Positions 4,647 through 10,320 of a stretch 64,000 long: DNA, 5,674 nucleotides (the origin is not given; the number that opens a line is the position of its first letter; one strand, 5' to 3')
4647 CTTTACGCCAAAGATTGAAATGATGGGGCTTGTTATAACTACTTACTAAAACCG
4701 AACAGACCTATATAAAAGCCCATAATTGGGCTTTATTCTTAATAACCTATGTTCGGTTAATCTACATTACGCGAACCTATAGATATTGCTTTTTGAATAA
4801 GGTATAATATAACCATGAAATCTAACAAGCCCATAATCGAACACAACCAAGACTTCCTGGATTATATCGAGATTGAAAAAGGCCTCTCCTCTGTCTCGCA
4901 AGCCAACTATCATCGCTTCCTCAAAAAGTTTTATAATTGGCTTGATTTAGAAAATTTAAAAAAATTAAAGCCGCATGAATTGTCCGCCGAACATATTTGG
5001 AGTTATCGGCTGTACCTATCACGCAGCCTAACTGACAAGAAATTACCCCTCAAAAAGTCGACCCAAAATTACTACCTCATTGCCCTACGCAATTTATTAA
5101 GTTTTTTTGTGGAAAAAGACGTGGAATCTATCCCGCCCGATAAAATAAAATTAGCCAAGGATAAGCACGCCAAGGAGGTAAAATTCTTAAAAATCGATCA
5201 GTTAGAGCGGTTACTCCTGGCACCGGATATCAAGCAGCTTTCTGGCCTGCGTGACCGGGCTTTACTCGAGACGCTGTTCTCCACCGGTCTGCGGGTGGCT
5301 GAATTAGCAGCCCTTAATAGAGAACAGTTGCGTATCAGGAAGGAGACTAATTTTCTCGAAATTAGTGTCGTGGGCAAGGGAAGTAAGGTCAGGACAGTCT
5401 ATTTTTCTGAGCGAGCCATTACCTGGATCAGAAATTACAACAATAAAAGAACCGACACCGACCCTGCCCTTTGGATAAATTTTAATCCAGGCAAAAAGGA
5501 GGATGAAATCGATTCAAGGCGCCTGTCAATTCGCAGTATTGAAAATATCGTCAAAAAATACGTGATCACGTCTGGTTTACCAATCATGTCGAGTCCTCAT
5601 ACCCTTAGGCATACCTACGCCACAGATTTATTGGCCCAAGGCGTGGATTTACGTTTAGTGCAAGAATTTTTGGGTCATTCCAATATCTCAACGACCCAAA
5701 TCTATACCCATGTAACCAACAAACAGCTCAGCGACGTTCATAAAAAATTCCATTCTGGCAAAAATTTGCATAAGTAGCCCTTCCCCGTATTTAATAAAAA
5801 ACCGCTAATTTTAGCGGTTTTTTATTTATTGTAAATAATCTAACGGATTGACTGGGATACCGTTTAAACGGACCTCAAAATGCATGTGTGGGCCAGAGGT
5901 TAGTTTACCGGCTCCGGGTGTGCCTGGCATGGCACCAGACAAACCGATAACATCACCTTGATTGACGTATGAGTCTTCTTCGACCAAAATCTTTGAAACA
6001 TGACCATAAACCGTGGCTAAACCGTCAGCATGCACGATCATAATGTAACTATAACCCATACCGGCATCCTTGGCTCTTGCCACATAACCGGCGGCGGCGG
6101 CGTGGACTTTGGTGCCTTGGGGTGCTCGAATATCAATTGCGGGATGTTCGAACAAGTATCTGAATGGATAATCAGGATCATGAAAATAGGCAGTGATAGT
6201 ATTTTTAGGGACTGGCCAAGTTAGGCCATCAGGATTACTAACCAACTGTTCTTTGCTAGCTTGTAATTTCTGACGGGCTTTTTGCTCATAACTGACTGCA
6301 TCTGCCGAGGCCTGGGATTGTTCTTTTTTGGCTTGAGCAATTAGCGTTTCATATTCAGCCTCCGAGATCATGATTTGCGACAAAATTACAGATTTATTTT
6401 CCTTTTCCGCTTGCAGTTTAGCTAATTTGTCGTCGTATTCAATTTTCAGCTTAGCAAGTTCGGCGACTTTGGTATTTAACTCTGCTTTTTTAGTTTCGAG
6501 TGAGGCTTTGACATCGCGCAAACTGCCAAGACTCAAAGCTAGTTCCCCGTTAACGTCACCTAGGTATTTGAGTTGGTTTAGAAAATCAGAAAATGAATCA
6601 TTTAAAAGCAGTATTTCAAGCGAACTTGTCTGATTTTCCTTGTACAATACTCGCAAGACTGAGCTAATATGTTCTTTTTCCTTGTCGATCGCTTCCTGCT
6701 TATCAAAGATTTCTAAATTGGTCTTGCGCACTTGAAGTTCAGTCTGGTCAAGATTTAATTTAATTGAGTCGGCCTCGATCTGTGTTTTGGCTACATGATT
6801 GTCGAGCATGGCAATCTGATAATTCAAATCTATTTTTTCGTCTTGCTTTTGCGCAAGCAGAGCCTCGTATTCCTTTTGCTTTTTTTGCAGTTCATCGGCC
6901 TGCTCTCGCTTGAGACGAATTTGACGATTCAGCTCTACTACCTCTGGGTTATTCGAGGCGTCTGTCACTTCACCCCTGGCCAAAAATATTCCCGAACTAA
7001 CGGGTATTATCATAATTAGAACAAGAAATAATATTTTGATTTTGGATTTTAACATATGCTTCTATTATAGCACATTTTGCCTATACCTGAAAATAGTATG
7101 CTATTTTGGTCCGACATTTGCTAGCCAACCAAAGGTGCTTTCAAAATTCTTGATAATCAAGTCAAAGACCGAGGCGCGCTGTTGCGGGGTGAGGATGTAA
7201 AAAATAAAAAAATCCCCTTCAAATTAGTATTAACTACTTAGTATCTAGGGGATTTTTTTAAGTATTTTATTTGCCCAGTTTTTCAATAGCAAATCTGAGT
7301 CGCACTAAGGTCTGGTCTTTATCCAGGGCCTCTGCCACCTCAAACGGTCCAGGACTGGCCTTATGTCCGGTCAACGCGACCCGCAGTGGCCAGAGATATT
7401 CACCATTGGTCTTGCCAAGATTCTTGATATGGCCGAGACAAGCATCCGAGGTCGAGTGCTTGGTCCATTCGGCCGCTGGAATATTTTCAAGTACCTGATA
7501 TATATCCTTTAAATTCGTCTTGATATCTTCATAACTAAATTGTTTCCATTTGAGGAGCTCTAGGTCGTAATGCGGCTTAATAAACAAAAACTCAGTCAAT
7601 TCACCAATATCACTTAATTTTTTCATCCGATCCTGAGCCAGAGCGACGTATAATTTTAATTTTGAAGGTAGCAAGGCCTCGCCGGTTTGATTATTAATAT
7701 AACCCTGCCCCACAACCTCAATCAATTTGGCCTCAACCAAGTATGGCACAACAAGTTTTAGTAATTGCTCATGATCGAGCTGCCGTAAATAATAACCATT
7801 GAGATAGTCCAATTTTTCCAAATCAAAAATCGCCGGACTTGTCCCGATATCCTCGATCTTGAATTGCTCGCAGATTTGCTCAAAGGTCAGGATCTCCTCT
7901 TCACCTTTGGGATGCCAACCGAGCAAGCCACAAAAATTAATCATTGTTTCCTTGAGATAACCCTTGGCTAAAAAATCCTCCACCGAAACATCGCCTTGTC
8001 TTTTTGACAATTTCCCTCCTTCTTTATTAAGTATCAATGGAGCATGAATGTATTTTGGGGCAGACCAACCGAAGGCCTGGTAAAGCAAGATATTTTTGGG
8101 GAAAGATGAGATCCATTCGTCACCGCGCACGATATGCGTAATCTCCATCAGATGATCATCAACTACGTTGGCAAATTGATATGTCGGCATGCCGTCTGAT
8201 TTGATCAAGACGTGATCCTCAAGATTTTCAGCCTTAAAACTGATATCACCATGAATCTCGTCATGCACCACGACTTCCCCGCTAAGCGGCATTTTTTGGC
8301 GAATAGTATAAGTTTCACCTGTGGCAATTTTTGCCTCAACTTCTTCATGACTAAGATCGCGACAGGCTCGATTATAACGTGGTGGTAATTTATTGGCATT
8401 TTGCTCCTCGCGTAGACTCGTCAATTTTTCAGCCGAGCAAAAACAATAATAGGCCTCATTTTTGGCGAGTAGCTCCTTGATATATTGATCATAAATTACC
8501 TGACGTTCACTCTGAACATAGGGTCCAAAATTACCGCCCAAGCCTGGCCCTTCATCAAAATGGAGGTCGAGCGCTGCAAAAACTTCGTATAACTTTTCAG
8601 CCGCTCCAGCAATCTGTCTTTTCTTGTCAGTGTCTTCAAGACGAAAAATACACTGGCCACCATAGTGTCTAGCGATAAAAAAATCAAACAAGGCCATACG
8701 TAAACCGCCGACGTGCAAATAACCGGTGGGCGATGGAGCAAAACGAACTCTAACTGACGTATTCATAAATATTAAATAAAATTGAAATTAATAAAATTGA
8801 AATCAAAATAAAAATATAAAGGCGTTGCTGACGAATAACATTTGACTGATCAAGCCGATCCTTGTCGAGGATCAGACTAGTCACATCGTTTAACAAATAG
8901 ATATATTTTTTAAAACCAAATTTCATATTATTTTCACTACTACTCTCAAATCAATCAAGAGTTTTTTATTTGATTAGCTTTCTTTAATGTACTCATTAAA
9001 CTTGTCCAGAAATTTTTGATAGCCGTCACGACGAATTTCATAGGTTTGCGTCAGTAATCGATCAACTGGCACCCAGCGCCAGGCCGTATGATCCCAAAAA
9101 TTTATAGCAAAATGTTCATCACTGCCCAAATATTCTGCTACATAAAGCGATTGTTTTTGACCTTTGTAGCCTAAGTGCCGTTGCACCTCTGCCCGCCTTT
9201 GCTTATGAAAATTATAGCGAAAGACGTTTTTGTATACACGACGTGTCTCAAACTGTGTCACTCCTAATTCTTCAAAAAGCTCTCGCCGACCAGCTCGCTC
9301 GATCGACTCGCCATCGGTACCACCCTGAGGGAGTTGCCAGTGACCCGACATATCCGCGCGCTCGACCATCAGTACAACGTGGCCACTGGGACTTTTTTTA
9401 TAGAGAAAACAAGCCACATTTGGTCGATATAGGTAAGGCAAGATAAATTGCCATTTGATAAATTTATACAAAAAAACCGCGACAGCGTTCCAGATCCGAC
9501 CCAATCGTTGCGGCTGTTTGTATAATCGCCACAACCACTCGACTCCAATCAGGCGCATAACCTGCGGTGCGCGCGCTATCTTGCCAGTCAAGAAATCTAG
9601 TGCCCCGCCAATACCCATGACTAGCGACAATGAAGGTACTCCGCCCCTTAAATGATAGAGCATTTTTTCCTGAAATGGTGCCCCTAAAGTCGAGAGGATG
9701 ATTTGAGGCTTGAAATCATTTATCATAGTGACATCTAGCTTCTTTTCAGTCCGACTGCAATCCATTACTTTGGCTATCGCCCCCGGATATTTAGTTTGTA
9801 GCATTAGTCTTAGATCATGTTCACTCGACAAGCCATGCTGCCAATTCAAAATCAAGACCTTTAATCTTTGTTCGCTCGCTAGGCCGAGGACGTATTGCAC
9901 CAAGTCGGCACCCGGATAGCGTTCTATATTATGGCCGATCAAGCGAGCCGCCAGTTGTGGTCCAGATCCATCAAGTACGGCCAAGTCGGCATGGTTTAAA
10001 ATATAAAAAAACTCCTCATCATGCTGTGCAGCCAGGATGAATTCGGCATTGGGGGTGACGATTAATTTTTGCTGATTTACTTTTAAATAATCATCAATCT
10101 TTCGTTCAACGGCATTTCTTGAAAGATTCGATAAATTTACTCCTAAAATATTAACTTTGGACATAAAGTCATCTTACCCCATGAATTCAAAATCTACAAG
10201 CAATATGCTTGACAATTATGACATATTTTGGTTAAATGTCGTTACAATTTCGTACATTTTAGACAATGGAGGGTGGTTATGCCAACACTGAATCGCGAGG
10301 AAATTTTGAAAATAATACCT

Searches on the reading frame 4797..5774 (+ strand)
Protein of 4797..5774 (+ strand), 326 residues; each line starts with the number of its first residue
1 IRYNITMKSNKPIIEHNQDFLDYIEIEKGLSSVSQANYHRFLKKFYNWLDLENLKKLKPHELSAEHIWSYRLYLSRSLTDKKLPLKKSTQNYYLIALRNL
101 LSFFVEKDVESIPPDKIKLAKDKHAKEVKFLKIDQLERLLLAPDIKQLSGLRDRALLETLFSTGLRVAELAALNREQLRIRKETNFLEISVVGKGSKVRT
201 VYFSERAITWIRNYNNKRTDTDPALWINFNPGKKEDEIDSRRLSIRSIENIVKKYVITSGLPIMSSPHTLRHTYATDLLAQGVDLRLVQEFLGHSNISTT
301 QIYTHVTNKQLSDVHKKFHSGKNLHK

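Call 78: search_protein_families(library=pfam, proteins=[window:4797-5774:+], max_evalue=0.00001)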
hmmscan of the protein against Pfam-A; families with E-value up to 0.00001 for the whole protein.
window:4797-5774:+ (326 aa): 3 families
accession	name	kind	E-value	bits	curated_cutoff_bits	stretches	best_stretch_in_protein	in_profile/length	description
PF00589.27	Phage_integrase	-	2.1e-36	125.7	27.1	1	129-308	1-170/172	Phage integrase family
PF02899.23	Phage_int_SAM_1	-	4.6e-08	33.7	22.3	1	19-105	3-80/83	Phage integrase, N-terminal SAM-like domain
PF13495.12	Phage_int_SAM_4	-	3.5e-06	27.8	27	0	18-107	3-81/85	Phage integrase, N-terminal SAM-like domain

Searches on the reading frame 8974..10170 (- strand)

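Call 78: search_protein_families(library=pfam, proteins=[window:8974-10170:-], max_evalue=0.00001)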
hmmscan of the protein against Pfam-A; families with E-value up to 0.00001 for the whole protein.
window:8974-10170:- (398 aa): 2 families
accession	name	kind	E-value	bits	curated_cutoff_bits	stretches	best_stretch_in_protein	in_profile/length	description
PF03808.19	Glyco_tran_WecG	-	3.6e-33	115.2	27.4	1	61-226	1-167/168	Glycosyl transferase WecG/TagA/CpsF family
PF00293.34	NUDIX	-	9.7e-16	58.4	21.1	1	248-383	2-130/134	NUDIX domain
